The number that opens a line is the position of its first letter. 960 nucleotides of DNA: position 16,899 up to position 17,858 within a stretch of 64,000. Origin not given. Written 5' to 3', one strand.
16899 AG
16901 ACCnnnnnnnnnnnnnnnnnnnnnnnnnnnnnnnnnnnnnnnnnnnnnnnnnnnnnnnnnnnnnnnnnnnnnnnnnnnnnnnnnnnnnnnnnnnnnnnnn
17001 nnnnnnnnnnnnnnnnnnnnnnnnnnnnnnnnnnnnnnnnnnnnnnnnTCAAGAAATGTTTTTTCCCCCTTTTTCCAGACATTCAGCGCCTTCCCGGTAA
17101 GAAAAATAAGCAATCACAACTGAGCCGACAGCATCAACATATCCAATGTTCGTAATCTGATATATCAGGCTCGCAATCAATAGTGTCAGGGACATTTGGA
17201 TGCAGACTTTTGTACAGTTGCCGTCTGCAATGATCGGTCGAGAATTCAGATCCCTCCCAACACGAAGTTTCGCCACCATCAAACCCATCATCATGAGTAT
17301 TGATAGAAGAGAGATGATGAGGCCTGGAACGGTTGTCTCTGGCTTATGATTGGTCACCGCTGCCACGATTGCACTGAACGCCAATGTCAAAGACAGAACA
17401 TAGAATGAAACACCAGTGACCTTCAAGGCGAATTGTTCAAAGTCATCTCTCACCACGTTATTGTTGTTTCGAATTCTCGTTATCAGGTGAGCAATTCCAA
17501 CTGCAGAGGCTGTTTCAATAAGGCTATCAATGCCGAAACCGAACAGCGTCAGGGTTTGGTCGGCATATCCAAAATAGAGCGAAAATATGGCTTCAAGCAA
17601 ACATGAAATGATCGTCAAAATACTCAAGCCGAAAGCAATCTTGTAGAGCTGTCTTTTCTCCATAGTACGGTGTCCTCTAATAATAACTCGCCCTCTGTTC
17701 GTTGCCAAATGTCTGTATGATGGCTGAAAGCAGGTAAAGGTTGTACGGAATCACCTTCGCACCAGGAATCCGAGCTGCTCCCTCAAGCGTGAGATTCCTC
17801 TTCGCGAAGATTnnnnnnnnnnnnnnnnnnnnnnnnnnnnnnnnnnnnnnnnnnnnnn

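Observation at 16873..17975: AT-rich CDF-like gene flanked by ~190-bp direct repeats derived from the TBDR 3' end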

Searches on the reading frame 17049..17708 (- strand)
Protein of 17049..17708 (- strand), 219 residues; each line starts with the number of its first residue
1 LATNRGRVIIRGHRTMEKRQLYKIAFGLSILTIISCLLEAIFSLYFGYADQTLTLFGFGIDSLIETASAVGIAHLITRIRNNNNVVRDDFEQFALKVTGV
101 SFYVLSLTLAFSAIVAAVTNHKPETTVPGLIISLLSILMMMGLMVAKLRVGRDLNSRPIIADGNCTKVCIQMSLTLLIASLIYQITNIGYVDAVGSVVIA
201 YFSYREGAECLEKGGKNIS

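Call 6: search_protein_families(library=pfam, proteins=[window:17049-17708:-], max_evalue=0.01)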
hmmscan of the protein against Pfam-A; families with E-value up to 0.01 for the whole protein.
window:17049-17708:- (219 aa): 1 family
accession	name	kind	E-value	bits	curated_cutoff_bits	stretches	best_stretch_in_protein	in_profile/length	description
PF01545.26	Cation_efflux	-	1e-08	35.6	26.6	1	30-211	2-190/198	Cation efflux family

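Call 7: find_homologous_proteins(query=window:17049-17663:-)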
Query window:17049-17663:- (204 aa): 350 proteins with E <= 0.001 among 912 candidates; the best 120 are listed.
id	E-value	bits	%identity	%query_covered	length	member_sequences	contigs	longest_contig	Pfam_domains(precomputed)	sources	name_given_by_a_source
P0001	1.2e-123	428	100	100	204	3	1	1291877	PF01545.27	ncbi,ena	-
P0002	6.9e-112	390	90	100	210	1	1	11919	PF01545.27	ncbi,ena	-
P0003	5.6e-108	377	88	99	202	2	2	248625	PF01545.27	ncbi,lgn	ncbi:MAG: cation transporter [Bacteroidota bacterium]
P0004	2.9e-99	349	79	100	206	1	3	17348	PF01545.27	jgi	jgi:hypothetical protein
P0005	2.1e-98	346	79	100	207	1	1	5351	PF01545.27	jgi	jgi:hypothetical protein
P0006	3.1e-97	342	81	99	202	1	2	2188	PF01545.27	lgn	-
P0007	1.7e-94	333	73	99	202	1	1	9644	PF01545.27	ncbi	-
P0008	1.1e-90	321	72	97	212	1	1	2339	PF01545.27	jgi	jgi:divalent metal cation (Fe/Co/Zn/Cd) transporter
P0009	4.1e-87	309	74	97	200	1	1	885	PF01545.27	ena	-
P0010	1.7e-81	291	67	100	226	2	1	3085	PF01545.27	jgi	-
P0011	3.0e-80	287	88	75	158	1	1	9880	-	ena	-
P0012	1.8e-78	281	72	90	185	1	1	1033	PF01545.27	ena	-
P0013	3.2e-76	273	63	98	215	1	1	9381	PF01545.27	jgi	jgi:hypothetical protein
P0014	2.3e-72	261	60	97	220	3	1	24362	PF01545.27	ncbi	-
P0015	1.2e-69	252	56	99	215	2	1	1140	PF01545.27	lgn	-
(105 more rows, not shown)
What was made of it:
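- Checked: That is the product held in the protein collection (P0001, call 7).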

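Call 8: find_encoding_contigs(protein=window:17049-17663:-, flank=10000, max_places=10)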
Protein window:17049-17663:- (204 aa): no gene with exactly this product is on record in the collection.

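Call 9: find_encoding_contigs(protein=P0003, flank=10000, max_places=4)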
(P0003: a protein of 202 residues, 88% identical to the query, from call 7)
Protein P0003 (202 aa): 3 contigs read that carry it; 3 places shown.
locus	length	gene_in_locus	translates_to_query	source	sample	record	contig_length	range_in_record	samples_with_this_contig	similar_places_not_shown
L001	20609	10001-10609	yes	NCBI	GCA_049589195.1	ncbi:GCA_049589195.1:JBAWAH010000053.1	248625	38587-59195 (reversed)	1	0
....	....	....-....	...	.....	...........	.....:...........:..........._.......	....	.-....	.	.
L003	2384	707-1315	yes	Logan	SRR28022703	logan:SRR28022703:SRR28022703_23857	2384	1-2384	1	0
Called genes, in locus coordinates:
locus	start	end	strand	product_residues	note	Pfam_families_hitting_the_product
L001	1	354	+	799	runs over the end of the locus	PF19838:LptD_2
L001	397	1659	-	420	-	PF06689:zf-C4_ClpX, PF01078:Mg_chelatase (faint), PF05496:RuvB_N (faint), PF00004:AAA, PF07724:AAA_2, PF07728:AAA_5 (weak), PF10431:ClpB_D2-small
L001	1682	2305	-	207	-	PF00574:CLP_protease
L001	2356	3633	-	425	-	PF05697:Trigger_N, PF05698:Trigger_C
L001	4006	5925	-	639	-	PF11028:TMEM260_N, PF28495:TMEM260_2 (weak)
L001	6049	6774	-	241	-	PF02353:CMAS, PF01135:PCMT (weak), PF01209:Ubie_methyltran, PF13489:Methyltransf_23, PF13847:Methyltransf_31, PF08241:Methyltransf_11, PF08242:Methyltransf_12, PF13649:Methyltransf_25, +3 more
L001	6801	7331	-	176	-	PF01661:Macro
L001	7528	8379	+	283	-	PF06224:AlkZ-like (weak)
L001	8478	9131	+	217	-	PF01325:Fe_dep_repress, PF02742:Fe_dep_repr_C, PF04023:FeoA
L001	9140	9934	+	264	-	-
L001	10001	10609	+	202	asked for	PF01545:Cation_efflux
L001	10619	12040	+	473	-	PF01566:Nramp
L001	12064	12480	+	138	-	PF00582:Usp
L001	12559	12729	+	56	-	PF00582:Usp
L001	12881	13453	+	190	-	PF07638:Sigma70_ECF, PF04542:Sigma70_r2, PF08281:Sigma70_r4_2, PF00196:GerE, PF04545:Sigma70_r4, PF13384:HTH_23 (weak)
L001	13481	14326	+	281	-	PF13490:zf-HC2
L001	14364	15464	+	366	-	PF13525:YfiO, PF13174:TPR_6 (faint), PF13646:HEAT_2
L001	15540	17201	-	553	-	PF07833:Cu_amine_oxidN1, PF01520:Amidase_3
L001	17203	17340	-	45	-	-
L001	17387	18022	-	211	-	PF22175:Ogg-HhH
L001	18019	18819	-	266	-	PF00730:HhH-GPD, PF00633:HHH (weak)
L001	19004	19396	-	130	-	PF00293:NUDIX, PF14815:NUDIX_4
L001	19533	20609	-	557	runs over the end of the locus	PF02511:Thy1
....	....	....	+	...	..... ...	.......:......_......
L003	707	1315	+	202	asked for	PF01545:Cation_efflux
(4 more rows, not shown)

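Call 10: find_encoding_contigs(protein=P0002, flank=10000, max_places=4)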
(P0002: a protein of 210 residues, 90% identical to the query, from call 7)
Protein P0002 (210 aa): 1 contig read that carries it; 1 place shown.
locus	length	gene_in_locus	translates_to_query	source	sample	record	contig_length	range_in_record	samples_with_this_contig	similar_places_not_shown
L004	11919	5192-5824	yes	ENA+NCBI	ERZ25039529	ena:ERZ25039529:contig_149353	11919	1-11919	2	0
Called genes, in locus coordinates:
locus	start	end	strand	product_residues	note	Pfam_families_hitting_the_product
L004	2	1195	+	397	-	?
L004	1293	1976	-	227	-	PF01325:Fe_dep_repress, PF01047:MarR (faint), PF02742:Fe_dep_repr_C, PF04023:FeoA (faint)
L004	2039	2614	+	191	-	-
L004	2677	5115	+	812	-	PF13620:CarboxypepD_reg (weak)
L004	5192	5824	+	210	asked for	PF01545:Cation_efflux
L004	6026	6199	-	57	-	-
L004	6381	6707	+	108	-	PF01883:FeS_assembly_P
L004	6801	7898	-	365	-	PF01926:MMR_HSR1, PF02421:FeoB_N, PF06071:YchF-GTPase_C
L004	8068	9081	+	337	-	PF01118:Semialdhyde_dh, PF22698:Semialdhyde_dhC_1, PF02774:Semialdhyde_dhC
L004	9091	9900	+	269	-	PF01960:ArgJ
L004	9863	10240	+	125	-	PF01960:ArgJ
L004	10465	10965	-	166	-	-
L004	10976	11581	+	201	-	PF00849:PseudoU_synth_2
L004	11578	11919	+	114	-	?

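Call 11: find_encoding_contigs(protein=P0004, flank=10000, max_places=4)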
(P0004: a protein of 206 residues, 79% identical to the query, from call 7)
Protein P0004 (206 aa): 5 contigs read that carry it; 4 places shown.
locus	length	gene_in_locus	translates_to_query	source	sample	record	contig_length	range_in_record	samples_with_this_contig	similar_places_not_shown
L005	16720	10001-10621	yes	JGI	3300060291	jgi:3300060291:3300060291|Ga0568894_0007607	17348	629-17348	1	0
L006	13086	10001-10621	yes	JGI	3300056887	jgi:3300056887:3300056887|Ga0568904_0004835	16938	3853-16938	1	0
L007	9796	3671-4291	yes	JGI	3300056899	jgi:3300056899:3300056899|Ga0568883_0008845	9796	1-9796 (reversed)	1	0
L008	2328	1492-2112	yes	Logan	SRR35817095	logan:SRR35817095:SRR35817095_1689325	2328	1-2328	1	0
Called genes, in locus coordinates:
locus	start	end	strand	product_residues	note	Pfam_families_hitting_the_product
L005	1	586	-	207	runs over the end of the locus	PF00574:CLP_protease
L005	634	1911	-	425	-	PF05697:Trigger_N, PF05698:Trigger_C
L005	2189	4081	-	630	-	PF11028:TMEM260_N, PF28495:TMEM260_2 (weak)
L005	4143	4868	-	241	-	PF02353:CMAS (weak), PF01209:Ubie_methyltran (weak), PF13489:Methyltransf_23, PF13847:Methyltransf_31, PF08241:Methyltransf_11, PF08242:Methyltransf_12, PF13649:Methyltransf_25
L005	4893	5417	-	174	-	PF01661:Macro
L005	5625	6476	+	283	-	PF24741:AlkZ-rel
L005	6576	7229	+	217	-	PF01325:Fe_dep_repress, PF02742:Fe_dep_repr_C, PF04023:FeoA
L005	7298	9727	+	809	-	PF13620:CarboxypepD_reg, PF00593:TonB_dep_Rec_b-barrel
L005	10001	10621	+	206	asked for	PF01545:Cation_efflux (weak)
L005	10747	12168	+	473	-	PF01566:Nramp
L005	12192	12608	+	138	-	PF00582:Usp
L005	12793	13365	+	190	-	PF07638:Sigma70_ECF, PF04542:Sigma70_r2, PF08281:Sigma70_r4_2, PF00196:GerE (weak), PF04545:Sigma70_r4, PF13384:HTH_23 (weak)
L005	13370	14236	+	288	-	PF13490:zf-HC2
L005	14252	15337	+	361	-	PF13525:YfiO (weak), PF13174:TPR_6 (faint), PF13646:HEAT_2 (faint)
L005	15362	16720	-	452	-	?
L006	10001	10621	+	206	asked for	PF01545:Cation_efflux (weak)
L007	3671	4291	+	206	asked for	PF01545:Cation_efflux (weak)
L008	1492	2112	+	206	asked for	PF01545:Cation_efflux (weak)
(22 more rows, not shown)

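Call 30: find_related_loci(query=window:17049-17663:-, collection=metagenome_contigs, flank=6000)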
Query window:17049-17663:- (204 aa) in metagenome_contigs; peptide patterns used: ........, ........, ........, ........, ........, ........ (x = any residue, [..] = any of these).
373 stretches matched a pattern; 217 encode a relative of the query (tblastn E <= 1e-3); the best 80 are kept; 80 distinct loci.
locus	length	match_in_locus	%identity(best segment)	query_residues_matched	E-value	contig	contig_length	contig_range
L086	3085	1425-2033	67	1-203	2e-91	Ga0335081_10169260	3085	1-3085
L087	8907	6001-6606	51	1-202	3e-67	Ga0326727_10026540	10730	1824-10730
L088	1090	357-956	50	3-202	7e-71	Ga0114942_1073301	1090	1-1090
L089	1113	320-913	53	1-198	4e-70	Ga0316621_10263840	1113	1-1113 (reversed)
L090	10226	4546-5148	53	2-202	2e-65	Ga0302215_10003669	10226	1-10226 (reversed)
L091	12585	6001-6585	53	4-198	2e-65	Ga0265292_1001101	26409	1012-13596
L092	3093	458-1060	53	2-202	1e-65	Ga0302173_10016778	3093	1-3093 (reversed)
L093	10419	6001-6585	54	4-198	2e-65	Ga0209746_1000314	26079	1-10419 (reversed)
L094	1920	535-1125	52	2-198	2e-67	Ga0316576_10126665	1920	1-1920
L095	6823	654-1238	53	4-198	5e-65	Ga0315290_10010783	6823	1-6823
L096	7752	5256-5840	53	4-198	3e-65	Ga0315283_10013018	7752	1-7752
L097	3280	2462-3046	52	4-198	2e-65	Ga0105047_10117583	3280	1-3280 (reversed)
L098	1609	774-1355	54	5-198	6e-68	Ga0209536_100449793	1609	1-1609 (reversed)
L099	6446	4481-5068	51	3-198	3e-65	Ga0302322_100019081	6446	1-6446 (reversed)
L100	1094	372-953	53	5-198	3e-69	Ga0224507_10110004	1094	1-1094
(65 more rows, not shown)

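Call 53: list_cluster_members(proteins=[P0001, P0121, P0002])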
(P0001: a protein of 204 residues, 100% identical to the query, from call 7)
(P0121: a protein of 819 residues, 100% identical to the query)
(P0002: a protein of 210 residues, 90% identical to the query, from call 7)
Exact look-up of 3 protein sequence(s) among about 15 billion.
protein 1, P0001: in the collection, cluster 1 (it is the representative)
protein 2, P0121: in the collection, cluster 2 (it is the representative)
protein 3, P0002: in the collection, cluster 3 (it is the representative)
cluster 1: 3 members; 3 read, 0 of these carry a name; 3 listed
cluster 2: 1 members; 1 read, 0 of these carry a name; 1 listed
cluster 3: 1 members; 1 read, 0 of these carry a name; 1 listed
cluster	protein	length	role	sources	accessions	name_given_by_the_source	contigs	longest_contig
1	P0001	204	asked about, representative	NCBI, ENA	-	-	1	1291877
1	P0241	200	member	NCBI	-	-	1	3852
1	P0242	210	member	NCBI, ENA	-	-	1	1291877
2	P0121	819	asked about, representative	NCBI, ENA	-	-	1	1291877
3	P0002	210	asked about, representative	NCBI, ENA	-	-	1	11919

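Call 55: find_encoding_contigs(protein=P0242, flank=10000, max_places=4)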
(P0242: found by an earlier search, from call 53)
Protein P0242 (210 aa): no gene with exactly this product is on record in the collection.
